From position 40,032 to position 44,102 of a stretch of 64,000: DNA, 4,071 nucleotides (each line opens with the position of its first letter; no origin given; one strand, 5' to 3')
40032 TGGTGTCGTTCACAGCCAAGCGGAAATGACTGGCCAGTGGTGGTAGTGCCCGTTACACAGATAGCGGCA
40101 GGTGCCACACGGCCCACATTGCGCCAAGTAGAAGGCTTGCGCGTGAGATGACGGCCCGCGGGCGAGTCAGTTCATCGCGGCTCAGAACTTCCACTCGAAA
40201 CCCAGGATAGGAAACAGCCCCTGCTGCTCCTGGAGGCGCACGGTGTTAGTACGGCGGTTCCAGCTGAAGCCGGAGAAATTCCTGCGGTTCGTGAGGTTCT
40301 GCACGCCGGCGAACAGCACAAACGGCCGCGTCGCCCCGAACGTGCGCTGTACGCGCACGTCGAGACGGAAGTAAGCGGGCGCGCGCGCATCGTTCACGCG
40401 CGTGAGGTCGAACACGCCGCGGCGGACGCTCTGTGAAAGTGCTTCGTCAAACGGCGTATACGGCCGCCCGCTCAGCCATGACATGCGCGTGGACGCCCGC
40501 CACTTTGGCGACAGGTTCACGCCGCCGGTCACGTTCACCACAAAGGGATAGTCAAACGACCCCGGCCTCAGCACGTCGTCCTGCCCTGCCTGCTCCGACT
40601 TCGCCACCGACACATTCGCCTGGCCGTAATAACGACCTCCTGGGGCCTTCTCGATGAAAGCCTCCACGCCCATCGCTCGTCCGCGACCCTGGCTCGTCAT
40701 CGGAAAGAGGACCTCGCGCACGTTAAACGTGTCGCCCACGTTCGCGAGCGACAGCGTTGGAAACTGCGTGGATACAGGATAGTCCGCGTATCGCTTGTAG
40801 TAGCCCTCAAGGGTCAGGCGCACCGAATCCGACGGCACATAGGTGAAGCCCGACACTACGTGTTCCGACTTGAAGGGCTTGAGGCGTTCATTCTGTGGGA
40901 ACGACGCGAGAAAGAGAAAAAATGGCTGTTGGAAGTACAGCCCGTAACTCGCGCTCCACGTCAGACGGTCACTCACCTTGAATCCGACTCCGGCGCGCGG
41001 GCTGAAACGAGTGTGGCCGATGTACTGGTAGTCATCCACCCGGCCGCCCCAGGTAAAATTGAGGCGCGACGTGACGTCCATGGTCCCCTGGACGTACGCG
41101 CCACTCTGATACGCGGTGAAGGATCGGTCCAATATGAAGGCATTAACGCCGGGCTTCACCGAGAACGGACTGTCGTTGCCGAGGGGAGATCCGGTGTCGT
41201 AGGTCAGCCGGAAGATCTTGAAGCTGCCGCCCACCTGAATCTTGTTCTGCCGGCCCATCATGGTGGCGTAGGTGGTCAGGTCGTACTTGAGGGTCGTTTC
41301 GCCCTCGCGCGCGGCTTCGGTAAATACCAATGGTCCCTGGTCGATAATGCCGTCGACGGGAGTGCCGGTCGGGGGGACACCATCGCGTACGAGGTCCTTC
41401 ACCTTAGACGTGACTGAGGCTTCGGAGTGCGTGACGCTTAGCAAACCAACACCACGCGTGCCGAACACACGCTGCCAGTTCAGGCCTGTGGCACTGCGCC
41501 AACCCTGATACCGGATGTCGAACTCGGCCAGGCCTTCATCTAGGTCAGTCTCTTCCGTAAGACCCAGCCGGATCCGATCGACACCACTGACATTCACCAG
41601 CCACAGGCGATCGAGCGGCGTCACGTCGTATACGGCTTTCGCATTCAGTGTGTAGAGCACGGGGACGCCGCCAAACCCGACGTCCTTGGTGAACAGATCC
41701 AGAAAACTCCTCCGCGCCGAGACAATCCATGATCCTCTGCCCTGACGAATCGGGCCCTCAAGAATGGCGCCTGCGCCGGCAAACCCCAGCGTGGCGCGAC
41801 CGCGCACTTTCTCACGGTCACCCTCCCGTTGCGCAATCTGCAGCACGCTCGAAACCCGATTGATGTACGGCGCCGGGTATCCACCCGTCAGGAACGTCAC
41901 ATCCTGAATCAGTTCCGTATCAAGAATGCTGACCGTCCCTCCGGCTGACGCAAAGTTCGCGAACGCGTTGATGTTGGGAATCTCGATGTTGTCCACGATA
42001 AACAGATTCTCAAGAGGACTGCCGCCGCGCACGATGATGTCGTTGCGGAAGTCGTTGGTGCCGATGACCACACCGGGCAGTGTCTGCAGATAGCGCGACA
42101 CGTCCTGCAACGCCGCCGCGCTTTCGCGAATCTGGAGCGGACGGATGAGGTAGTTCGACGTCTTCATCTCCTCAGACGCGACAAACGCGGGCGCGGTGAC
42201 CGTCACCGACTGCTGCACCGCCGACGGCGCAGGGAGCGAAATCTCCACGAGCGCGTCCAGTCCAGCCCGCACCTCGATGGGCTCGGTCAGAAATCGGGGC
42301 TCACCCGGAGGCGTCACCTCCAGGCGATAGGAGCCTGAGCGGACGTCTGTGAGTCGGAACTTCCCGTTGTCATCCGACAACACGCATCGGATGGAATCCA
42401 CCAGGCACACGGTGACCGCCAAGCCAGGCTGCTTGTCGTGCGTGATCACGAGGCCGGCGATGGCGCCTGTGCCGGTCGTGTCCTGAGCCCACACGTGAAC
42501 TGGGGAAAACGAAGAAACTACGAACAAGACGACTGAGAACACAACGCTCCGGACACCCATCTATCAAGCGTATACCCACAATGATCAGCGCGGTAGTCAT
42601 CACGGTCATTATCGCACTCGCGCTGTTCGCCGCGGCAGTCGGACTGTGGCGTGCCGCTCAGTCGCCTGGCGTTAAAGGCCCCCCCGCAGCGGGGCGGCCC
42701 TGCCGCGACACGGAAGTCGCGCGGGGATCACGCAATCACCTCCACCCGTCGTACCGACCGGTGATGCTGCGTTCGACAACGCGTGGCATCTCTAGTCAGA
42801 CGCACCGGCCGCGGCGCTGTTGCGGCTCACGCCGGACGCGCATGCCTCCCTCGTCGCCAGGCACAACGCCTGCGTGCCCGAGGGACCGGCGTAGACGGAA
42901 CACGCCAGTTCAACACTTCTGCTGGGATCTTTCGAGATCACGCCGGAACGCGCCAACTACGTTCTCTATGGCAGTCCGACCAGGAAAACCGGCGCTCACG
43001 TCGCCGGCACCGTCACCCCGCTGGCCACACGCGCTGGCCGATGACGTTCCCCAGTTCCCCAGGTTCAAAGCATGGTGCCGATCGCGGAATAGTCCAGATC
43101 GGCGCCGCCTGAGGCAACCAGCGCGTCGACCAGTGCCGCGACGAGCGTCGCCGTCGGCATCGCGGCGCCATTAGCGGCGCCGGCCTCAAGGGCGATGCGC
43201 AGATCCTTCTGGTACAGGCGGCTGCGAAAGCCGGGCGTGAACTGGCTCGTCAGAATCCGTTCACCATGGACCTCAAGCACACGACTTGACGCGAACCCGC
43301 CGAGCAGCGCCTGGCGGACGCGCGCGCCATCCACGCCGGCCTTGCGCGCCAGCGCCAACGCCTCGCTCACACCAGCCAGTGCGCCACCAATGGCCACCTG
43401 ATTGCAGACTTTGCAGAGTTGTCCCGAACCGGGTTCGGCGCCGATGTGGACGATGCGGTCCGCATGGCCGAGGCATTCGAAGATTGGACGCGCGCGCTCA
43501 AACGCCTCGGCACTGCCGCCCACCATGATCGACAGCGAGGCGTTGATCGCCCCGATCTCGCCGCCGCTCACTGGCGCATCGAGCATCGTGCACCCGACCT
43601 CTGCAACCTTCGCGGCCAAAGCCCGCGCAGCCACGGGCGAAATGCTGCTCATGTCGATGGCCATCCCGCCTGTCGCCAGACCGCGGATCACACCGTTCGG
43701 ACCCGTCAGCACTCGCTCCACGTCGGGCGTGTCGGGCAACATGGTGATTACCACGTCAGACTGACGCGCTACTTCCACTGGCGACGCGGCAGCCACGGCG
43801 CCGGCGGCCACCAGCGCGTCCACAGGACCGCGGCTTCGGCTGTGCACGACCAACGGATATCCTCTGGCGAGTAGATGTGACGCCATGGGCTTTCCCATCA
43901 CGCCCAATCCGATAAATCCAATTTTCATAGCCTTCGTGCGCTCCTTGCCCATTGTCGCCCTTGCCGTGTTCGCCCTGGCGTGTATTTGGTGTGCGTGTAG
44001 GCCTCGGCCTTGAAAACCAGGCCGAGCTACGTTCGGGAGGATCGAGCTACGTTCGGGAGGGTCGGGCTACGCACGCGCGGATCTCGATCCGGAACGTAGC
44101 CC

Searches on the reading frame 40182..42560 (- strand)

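Call 42: search_protein_families(library=pfam, proteins=[window:40182-42560:-], max_evalue=0.00001)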
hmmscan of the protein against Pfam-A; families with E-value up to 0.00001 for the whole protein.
window:40182-42560:- (792 aa): 3 families
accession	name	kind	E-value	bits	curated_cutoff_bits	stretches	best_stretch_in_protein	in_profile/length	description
PF00593.30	TonB_dep_Rec_b-barrel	-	1.4e-24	88.2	27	1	293-756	27-436/436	TonB dependent receptor-like, beta-barrel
PF13620.12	CarboxypepD_reg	-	2.9e-07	31.2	32.3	1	34-109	2-81/82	Carboxypeptidase regulatory-like domain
PF07715.20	Plug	-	9.2e-07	29.8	23.9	1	150-232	21-99/107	TonB-dependent Receptor Plug Domain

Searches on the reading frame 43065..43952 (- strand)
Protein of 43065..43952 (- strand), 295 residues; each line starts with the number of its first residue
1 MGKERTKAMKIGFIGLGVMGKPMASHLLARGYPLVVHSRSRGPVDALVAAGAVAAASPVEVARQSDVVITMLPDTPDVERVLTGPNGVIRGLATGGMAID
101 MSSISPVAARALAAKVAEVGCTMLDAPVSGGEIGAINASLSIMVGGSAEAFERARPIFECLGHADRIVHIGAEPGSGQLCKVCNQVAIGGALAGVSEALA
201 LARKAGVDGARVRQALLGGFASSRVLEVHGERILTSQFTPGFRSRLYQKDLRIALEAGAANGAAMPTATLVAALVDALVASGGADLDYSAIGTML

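Call 42: search_protein_families(library=pfam, proteins=[window:43065-43952:-], max_evalue=0.00001)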
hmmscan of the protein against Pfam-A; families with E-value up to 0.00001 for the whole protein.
window:43065-43952:- (295 aa): 4 families
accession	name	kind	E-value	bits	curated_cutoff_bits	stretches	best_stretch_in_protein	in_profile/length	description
PF03446.21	NAD_binding_2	-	6.1e-52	176.3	21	1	10-168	1-157/161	NAD binding domain of 6-phosphogluconate dehydrogenase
PF14833.11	NAD_binding_11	-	3.5e-31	108.4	30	1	175-291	1-118/122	NAD-binding of NADP-dependent 3-hydroxyisobutyrate dehydrogenase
PF03807.23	F420_oxidored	-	1.3e-07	32.5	21.6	1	10-73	1-68/94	NADP oxidoreductase coenzyme F420-dependent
PF02826.25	2-Hacid_dh_C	-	1.3e-07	31.6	25.1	1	5-82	33-109/178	D-isomer specific 2-hydroxyacid dehydrogenase, NAD binding domain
